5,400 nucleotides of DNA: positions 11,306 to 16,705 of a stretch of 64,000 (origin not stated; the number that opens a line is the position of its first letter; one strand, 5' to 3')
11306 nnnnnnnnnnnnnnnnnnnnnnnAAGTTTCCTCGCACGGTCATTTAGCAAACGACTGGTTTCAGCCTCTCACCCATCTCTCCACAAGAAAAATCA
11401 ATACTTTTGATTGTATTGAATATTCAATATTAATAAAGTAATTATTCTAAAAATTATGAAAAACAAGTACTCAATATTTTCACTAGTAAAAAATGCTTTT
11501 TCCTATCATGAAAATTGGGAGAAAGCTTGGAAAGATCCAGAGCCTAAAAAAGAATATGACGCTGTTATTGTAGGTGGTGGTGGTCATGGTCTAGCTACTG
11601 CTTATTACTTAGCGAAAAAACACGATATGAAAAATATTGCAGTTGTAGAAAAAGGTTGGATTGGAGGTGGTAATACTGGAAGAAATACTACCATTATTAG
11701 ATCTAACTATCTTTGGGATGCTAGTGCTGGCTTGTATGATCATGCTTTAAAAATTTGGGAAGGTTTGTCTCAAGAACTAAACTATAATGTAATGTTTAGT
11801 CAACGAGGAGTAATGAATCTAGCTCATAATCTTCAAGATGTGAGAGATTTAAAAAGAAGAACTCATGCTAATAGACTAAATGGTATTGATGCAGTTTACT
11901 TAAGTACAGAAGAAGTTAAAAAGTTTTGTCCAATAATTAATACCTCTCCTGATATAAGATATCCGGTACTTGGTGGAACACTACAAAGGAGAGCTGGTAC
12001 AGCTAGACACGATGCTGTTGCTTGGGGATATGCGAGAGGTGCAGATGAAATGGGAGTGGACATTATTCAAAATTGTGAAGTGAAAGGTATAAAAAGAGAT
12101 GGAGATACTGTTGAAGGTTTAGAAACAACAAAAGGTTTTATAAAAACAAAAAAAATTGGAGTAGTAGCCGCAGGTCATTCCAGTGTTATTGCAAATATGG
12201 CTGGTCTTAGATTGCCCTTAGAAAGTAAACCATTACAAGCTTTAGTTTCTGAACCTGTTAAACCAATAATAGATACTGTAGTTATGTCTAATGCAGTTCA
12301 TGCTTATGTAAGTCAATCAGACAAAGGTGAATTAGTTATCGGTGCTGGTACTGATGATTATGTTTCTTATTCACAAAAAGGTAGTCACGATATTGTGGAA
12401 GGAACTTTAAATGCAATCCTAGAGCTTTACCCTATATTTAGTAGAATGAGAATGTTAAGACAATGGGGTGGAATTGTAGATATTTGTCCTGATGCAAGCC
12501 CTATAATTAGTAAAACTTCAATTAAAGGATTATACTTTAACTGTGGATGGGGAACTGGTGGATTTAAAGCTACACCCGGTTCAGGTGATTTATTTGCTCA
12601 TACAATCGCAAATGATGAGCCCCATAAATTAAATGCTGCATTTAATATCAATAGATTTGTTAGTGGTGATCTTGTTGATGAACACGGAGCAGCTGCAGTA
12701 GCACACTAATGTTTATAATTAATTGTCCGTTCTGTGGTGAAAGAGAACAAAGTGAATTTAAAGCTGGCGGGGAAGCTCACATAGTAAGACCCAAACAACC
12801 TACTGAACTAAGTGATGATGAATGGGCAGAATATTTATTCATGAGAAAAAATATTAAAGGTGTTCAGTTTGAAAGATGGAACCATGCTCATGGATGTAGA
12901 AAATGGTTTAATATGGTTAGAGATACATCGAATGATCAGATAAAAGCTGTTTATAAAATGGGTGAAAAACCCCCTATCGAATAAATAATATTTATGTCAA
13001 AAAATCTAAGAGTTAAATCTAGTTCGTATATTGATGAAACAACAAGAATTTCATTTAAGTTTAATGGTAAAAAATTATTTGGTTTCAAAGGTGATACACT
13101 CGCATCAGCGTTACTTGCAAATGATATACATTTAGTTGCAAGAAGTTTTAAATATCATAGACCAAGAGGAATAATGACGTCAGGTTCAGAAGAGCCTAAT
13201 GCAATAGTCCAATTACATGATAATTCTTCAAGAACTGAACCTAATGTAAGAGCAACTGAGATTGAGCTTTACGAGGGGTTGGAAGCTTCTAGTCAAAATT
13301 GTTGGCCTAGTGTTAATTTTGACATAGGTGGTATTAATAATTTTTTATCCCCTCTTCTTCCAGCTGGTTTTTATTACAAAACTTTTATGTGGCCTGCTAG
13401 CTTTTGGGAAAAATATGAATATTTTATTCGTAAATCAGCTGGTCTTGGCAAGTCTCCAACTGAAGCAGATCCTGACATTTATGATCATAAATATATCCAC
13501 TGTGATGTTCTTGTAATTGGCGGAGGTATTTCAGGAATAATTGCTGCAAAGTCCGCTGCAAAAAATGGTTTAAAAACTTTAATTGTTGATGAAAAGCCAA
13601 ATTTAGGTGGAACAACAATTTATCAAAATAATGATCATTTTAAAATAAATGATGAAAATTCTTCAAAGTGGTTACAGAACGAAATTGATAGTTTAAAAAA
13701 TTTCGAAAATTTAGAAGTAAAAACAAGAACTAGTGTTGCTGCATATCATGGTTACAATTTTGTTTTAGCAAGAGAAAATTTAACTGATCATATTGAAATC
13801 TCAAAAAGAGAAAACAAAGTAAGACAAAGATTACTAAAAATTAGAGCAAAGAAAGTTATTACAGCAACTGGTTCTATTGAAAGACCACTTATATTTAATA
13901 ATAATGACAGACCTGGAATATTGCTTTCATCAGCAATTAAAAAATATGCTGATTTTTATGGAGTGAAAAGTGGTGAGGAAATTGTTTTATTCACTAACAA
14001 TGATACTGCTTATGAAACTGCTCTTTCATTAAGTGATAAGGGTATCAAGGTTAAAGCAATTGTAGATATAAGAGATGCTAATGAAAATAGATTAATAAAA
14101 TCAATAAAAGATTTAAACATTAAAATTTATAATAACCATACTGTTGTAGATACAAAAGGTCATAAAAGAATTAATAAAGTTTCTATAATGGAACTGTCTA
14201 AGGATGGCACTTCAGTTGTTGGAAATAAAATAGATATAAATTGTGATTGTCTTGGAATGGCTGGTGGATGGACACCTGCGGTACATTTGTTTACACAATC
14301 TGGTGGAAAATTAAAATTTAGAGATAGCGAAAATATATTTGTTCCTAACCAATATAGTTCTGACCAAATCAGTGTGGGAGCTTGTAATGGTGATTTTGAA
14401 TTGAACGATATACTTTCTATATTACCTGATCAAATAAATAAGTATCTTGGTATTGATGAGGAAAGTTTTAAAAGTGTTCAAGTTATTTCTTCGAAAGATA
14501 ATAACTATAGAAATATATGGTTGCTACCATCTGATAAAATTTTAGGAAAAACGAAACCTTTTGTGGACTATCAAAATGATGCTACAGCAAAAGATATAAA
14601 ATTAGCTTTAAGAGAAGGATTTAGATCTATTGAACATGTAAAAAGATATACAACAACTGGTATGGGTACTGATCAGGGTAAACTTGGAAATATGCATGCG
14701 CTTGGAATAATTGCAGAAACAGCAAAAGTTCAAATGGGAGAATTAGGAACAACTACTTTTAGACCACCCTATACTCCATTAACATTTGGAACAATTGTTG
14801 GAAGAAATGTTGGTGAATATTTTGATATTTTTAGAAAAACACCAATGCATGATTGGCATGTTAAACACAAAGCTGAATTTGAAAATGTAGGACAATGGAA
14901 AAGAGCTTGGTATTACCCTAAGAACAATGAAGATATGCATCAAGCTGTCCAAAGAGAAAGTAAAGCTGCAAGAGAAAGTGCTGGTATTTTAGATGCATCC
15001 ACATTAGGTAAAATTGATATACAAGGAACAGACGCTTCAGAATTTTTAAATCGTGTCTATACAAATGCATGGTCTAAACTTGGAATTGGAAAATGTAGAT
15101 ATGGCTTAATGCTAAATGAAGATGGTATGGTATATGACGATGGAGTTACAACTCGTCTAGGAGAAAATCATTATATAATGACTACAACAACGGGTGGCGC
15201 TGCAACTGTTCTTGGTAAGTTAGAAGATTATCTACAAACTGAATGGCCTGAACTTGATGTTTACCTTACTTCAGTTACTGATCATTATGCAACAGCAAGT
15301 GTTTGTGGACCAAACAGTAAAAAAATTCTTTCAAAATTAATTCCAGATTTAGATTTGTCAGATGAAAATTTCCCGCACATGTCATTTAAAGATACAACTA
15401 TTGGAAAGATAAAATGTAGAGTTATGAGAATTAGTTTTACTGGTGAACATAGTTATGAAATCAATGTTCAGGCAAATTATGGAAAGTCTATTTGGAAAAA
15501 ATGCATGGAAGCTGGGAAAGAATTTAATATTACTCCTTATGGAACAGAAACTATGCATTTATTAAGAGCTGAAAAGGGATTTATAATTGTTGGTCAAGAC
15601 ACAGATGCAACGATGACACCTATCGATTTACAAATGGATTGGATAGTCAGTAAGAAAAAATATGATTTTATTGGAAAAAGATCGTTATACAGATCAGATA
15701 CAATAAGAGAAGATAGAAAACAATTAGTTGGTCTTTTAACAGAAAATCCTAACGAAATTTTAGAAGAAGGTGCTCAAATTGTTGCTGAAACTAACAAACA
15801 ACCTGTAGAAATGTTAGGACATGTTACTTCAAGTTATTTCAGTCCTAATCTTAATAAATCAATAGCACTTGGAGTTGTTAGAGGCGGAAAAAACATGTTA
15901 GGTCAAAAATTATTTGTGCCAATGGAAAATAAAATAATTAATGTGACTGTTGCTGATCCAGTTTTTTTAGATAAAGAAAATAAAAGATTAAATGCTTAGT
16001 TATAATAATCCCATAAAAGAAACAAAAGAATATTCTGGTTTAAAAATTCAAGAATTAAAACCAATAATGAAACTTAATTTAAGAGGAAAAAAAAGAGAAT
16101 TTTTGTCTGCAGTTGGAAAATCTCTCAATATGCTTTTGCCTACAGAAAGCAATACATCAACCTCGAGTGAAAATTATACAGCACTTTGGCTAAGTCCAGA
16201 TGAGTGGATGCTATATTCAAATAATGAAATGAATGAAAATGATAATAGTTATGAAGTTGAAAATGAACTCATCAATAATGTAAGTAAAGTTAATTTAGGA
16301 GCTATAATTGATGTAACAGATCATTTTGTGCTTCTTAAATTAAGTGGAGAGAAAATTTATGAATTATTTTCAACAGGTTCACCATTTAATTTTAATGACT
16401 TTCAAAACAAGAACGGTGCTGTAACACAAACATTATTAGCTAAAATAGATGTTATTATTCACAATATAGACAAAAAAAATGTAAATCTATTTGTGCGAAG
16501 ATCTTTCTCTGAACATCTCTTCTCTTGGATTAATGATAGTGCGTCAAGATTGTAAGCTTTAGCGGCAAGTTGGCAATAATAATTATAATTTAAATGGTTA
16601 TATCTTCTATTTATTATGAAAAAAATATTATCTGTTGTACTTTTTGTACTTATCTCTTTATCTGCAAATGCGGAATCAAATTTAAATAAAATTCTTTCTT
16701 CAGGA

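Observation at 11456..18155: soxBDAG + solute-binding protein + permease: candidate uptake and demethylation system for an unidentified N-methylated solute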

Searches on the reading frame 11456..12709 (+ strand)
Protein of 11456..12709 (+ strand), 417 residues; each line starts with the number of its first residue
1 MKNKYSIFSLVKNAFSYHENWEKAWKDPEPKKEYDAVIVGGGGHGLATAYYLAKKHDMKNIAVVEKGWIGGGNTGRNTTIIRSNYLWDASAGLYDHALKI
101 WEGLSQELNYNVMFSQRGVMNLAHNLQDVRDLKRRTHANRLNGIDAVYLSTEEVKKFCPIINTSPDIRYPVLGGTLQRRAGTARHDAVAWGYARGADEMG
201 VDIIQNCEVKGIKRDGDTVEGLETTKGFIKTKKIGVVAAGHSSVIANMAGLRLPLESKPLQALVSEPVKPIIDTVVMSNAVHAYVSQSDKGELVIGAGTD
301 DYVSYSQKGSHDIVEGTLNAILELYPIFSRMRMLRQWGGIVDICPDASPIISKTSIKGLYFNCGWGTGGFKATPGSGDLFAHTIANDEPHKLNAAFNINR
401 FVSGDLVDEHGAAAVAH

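Call 3: search_protein_families(library=pfam, proteins=[window:11456-12709:+])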
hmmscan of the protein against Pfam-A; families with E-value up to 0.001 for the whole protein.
window:11456-12709:+ (417 aa): 6 families
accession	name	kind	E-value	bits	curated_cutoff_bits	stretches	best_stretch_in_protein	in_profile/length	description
PF01266.30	DAO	-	7.3e-68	230.1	27.9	1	35-382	1-352/353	FAD dependent oxidoreductase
PF01946.23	Thi4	-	1.7e-06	27.9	26.2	1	32-74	16-58/235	Thi4 family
PF13738.12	Pyr_redox_3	-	1.6e-05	24.8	30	0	37-70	1-33/305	Pyridine nucleotide-disulphide oxidoreductase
PF13450.12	NAD_binding_8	-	2.4e-05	25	21.9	1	38-79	1-40/68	NAD(P)-binding Rossmann-like domain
PF07992.20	Pyr_redox_2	-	0.00022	21.2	26.1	0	34-84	1-44/291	Pyridine nucleotide-disulphide oxidoreductase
PF00890.30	FAD_binding_2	-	0.00047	19.9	20.4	0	35-72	1-36/414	FAD binding domain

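Call 4: search_protein_families(library=ncbifam, proteins=[window:11456-12709:+])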
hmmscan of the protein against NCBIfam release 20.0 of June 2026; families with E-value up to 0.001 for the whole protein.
window:11456-12709:+ (417 aa): 21 families
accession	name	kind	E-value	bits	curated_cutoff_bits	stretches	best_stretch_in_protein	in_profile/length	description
TIGR01373.1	soxB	subfamily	1.1e-214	712.8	529.45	1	4-409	1-407/407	sarcosine oxidase subunit beta family protein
TIGR02352.1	thiamin_ThiO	equivalog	3.9e-25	88.7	250.8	1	37-386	2-349/351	glycine oxidase ThiO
NF001933.0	PRK00711.1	subfamily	4.6e-23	81.9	383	1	103-404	121-419/429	D-amino acid dehydrogenase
NF008425.0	PRK11259.1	equivalog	5.4e-17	61.8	257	1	32-241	3-203/377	N-methyl-L-tryptophan oxidase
NF050086.1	pipecolate_AmaA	exception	1.7e-16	59.9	600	1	115-400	119-396/425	L-pipecolate oxidase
TIGR01377.1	soxA_mon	subfamily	1.5e-13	50.3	479.65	1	34-257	1-215/381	amino oxidase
NF008726.1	PRK11728.1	equivalog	1.6e-13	50.3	299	1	34-253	1-213/389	L-2-hydroxyglutarate oxidase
NF009074.0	PRK12409.1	equivalog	3.7e-08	32.9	494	1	113-389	130-408/410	D-amino acid dehydrogenase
TIGR03329.1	Phn_aa_oxid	hypoth_equivalog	1.2e-07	30.9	632.8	1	31-79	22-70/460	putative aminophosphonate oxidoreductase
NF004991.0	PRK06370.1-3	subfamily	1.5e-07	30.4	620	1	23-73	25-73/509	FAD-containing oxidoreductase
NF033460.1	glycerol3P_ox_II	equivalog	2.6e-07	30.1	460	1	33-251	1-217/361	type 2 glycerol-3-phosphate oxidase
TIGR00292.1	TIGR00292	equivalog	3.8e-06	26.3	148.3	1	32-75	20-62/254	sulfide-dependent adenosine diphosphate thiazole synthase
TIGR03364.1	HpnW_proposed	hypoth_equivalog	4.4e-06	26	285.1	1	34-161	1-125/365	TIGR03364 family FAD-dependent oxidoreductase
NF005064.0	PRK06481.1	equivalog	5e-06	25.5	542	1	23-99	50-126/506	flavocytochrome c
TIGR00562.1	proto_IX_ox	equivalog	1.1e-05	24.2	97.85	1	35-87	4-53/470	protoporphyrinogen oxidase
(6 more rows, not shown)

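Call 41: search_solved_structures(query=window:11456-12709:+, max_evalue=1e-40)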
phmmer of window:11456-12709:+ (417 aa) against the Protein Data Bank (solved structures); distinct sequences matched with E-value up to 1e-40: 3.
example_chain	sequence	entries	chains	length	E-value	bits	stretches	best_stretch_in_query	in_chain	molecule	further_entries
2gag_B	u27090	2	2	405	1e-175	588.1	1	19-417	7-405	heterotetrameric sarcosine oxidase beta-subunit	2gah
1vrq_B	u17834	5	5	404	1.2e-175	588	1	20-417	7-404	Sarcosine oxidase beta subunit | Subunit beta of sarcosine oxidase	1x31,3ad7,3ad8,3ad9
3ada_B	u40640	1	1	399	1.9e-175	587.3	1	22-417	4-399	SARCOSINE OXIDASE BETA SUBUNIT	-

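Call 81: search_solved_structures(query=window:11456-12709:+, max_evalue=1e-100, show_alignments=1)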
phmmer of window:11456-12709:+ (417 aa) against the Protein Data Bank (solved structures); distinct sequences matched with E-value up to 1e-100: 3.
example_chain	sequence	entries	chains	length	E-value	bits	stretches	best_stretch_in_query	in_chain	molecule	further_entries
2gag_B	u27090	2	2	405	1e-175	588.1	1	19-417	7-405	heterotetrameric sarcosine oxidase beta-subunit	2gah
1vrq_B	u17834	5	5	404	1.2e-175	588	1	20-417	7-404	Sarcosine oxidase beta subunit | Subunit beta of sarcosine oxidase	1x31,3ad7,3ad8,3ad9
3ada_B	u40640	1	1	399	1.9e-175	587.3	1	22-417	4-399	SARCOSINE OXIDASE BETA SUBUNIT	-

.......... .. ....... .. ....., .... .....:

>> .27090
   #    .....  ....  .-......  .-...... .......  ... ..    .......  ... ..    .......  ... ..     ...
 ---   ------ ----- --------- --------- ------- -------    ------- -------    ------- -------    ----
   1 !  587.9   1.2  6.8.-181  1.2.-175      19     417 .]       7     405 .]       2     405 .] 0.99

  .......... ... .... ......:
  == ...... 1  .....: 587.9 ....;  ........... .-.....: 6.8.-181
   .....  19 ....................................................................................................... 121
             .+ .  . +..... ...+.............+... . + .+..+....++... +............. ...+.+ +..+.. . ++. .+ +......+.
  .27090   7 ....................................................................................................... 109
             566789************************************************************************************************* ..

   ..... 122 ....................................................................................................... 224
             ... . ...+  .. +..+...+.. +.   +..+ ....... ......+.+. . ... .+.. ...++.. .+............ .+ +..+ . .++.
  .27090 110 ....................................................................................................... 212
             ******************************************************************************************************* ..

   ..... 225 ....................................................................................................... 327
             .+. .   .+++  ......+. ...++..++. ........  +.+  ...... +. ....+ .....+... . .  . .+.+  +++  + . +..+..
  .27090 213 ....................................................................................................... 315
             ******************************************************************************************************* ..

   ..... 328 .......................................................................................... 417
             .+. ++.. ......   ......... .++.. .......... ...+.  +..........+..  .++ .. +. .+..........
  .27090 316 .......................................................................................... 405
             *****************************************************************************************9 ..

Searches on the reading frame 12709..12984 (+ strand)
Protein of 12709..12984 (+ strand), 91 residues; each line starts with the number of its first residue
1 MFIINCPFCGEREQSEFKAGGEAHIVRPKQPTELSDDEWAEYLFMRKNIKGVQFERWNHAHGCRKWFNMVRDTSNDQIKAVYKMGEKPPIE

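Call 3: search_protein_families(library=pfam, proteins=[window:12709-12984:+])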
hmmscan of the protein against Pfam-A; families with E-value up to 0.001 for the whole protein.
window:12709-12984:+ (91 aa): 1 family
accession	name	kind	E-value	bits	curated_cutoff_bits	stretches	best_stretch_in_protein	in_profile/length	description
PF04267.17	SoxD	-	1.6e-37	127.9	27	1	3-84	1-82/82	Sarcosine oxidase, delta subunit family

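Call 4: search_protein_families(library=ncbifam, proteins=[window:12709-12984:+])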
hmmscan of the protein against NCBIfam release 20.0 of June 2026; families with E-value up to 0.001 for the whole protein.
window:12709-12984:+ (91 aa): 1 family
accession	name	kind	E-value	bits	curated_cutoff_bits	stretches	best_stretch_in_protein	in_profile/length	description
TIGR01374.1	soxD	subfamily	7.6e-36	122.2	116.5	1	4-86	2-83/83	sarcosine oxidase subunit delta family protein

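Call 82: search_solved_structures(query=window:12709-12984:+, max_evalue=0.001, show_alignments=1)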
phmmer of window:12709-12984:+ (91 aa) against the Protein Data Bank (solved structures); distinct sequences matched with E-value up to 0.001: 2.
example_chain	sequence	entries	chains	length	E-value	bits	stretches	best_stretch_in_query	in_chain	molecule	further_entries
1vrq_D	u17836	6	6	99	2.1e-32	114.7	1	1-89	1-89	Sarcosine oxidase delta subunit | Subunit delta of sarcosine oxidase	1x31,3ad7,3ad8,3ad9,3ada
2gag_D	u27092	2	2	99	4.5e-31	110.4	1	1-89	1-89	heterotetrameric sarcosine oxidase delta-subunit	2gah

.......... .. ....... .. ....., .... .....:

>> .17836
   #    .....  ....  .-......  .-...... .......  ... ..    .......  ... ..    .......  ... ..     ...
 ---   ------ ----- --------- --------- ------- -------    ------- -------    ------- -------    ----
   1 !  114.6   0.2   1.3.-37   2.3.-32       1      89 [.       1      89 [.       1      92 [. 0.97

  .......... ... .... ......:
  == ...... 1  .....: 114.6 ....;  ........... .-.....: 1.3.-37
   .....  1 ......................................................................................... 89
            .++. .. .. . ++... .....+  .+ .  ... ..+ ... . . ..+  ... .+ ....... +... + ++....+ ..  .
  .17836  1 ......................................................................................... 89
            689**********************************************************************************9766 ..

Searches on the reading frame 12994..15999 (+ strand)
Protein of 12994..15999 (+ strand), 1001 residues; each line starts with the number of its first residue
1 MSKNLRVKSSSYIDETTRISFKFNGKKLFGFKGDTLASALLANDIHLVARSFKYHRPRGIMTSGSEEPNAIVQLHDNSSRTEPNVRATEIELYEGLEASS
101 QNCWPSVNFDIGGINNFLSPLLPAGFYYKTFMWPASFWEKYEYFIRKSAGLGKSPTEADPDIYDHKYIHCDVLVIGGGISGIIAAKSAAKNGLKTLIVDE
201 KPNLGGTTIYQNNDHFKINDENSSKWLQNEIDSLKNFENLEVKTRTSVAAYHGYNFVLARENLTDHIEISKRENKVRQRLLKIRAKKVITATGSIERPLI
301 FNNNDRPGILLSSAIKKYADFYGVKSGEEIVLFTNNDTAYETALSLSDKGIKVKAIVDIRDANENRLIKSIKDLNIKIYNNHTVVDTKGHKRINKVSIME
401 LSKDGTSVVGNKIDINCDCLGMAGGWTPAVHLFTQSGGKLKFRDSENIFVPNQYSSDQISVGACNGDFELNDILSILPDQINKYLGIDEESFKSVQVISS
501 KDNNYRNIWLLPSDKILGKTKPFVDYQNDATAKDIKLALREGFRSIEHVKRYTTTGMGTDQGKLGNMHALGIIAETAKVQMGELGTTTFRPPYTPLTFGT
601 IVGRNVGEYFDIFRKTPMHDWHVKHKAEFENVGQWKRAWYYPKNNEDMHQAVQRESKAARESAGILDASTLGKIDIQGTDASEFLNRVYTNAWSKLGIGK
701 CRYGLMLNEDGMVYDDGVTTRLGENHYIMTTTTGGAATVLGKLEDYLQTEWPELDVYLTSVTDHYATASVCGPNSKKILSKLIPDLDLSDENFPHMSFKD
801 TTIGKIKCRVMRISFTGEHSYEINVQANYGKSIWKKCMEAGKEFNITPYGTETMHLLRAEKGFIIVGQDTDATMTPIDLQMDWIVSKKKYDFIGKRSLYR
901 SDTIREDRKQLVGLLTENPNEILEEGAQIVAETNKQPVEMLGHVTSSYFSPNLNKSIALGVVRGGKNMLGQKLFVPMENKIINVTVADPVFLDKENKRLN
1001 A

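Call 3: search_protein_families(library=pfam, proteins=[window:12994-15999:+])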
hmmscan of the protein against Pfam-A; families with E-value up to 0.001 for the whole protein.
window:12994-15999:+ (1001 aa): 13 families
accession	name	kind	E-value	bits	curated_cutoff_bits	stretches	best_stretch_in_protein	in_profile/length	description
PF01571.26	GCV_T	-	4.2e-70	236.4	25.6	1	618-883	1-254/255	Aminomethyltransferase folate-binding domain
PF17806.6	SO_alpha_A3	-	7.3e-32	110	23.1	1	520-601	2-83/87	Sarcosine oxidase A3 domain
PF13510.11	Fer2_4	-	1.6e-23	83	22.8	1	17-102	2-81/82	2Fe-2S iron-sulfur cluster binding domain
PF08669.17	GCV_T_C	-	1.8e-17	63.5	25.9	1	909-993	1-80/80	Glycine cleavage T-protein C-terminal barrel domain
PF07992.20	Pyr_redox_2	-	1.9e-13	50.9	26.1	1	171-440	2-251/291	Pyridine nucleotide-disulphide oxidoreductase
PF12831.13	FAD_oxidored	-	6.7e-11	42.6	27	1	171-210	1-40/416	FAD dependent oxidoreductase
PF13738.12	Pyr_redox_3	-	7.1e-11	42.3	30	1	173-441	1-280/305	Pyridine nucleotide-disulphide oxidoreductase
PF00890.30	FAD_binding_2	-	2.5e-07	30.7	20.4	1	171-208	1-38/414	FAD binding domain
PF01266.30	DAO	-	1.1e-06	28.9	27.9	1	171-208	1-39/353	FAD dependent oxidoreductase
PF13450.12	NAD_binding_8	-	1.9e-06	28.5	21.9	1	174-210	1-37/68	NAD(P)-binding Rossmann-like domain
PF01946.23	Thi4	-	3.4e-05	23.6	26.2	1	166-208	14-57/235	Thi4 family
PF03486.20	HI0933_like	-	6.5e-05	22.9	50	1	171-205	2-36/244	HI0933-like protein Rossmann domain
PF01134.28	GIDA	-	0.00028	20.5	22.1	1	171-204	1-34/391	Glucose inhibited division protein A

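Call 4: search_protein_families(library=ncbifam, proteins=[window:12994-15999:+])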
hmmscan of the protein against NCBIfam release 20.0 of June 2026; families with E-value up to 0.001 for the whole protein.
window:12994-15999:+ (1001 aa): 50 families (the best 25 are shown)
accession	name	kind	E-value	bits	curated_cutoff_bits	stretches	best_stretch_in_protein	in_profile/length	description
TIGR01372.1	soxA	subfamily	0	1361.8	1164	1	4-1000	3-995/996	sarcosine oxidase subunit alpha family protein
NF001567.0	PRK00389.1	subfamily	4.2e-63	213.5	300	1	614-996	4-357/359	glycine cleavage system aminomethyltransferase GcvT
TIGR00528.1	gcvT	equivalog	1e-51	176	235.85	1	614-992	2-360/362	glycine cleavage system aminomethyltransferase GcvT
NF053776.1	TmaoDeMthMsil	equivalog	1.7e-47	162.4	1100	1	614-998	386-760/763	trimethylamine N-oxide demethylase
NF010093.0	PRK13579.1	equivalog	1.4e-43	149.1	459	1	613-998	9-370/371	glycine cleavage system aminomethyltransferase GcvT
NF009133.0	PRK12486.1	equivalog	5e-24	84.9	410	1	649-991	41-368/369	dimethylsulfoniopropionate demethylase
TIGR01292.1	TRX_reduct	equivalog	5.5e-10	38.5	343.45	1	171-453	2-260/300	thioredoxin-disulfide reductase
NF041891.1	hdrA_Methbact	equivalog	3e-08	32.3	1300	1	171-258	135-226/762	ferredoxin:CoB-CoM heterodisulfide reductase subunit HdrA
NF047885.1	VanMgalDeMLigM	equivalog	3.7e-08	32.7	580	1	641-865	25-252/461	vanillate/3-O-methylgallate O-demethylase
TIGR04018.1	Bthiol_YpdA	hypoth_equivalog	1.1e-07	31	339.9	1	171-449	1-270/316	YpdA family putative bacillithiol disulfide reductase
NF004789.0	PRK06134.1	subfamily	1.4e-07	30.5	747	1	165-211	8-54/581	FAD-dependent oxidoreductase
NF045599.1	bili_reduct_long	exception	1.5e-07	30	750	0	171-210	383-422/641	bilirubin reductase, long form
NF047633.1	SyrngDmethDesA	equivalog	1.7e-07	30.1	800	1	655-862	39-248/453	syringate O-demethylase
NF040770.1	hetero_SS_HdrA2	exception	4.2e-07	28.5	1100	1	166-254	136-222/777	CoB-CoM heterodisulfide reductase HdrA2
NF041160.1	DGGPL_Thplmales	equivalog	4.4e-07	29.2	780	1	170-267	4-107/396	digeranylgeranylglycerophospholipid reductase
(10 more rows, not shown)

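Call 43: search_solved_structures(query=window:12994-15999:+, max_evalue=1e-60)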
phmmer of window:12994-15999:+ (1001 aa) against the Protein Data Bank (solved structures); distinct sequences matched with E-value up to 1e-60: 2.
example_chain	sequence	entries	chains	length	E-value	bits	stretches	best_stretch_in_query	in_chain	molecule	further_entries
2gag_A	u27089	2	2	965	2.6e-235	787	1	149-998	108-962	heterotetrameric sarcosine oxidase alpha-subunit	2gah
1vrq_A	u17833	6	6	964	1.3e-228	764.9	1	149-998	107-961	Sarcosine oxidase alpha subunit | Subunit alpha of sarcosine oxidase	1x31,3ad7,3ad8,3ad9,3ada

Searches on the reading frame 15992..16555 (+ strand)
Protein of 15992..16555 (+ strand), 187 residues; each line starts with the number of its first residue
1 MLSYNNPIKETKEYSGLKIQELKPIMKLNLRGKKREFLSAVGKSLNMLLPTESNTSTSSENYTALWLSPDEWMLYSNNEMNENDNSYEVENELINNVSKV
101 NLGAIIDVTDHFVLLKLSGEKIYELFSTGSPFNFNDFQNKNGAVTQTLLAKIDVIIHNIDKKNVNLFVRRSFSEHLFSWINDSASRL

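Call 3: search_protein_families(library=pfam, proteins=[window:15992-16555:+])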
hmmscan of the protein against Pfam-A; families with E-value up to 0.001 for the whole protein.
window:15992-16555:+ (187 aa): 1 family
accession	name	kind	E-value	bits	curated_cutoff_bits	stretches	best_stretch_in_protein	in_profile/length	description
PF04268.17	SoxG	-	5.2e-14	53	21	1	37-184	9-150/152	Sarcosine oxidase, gamma subunit family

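Call 4: search_protein_families(library=ncbifam, proteins=[window:15992-16555:+])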
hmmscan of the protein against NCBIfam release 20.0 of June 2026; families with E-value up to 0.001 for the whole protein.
window:15992-16555:+ (187 aa): 1 family
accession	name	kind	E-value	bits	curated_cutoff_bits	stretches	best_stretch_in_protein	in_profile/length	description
TIGR01375.1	soxG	subfamily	2.7e-19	69.5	143.95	1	36-184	8-150/152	sarcosine oxidase subunit gamma family protein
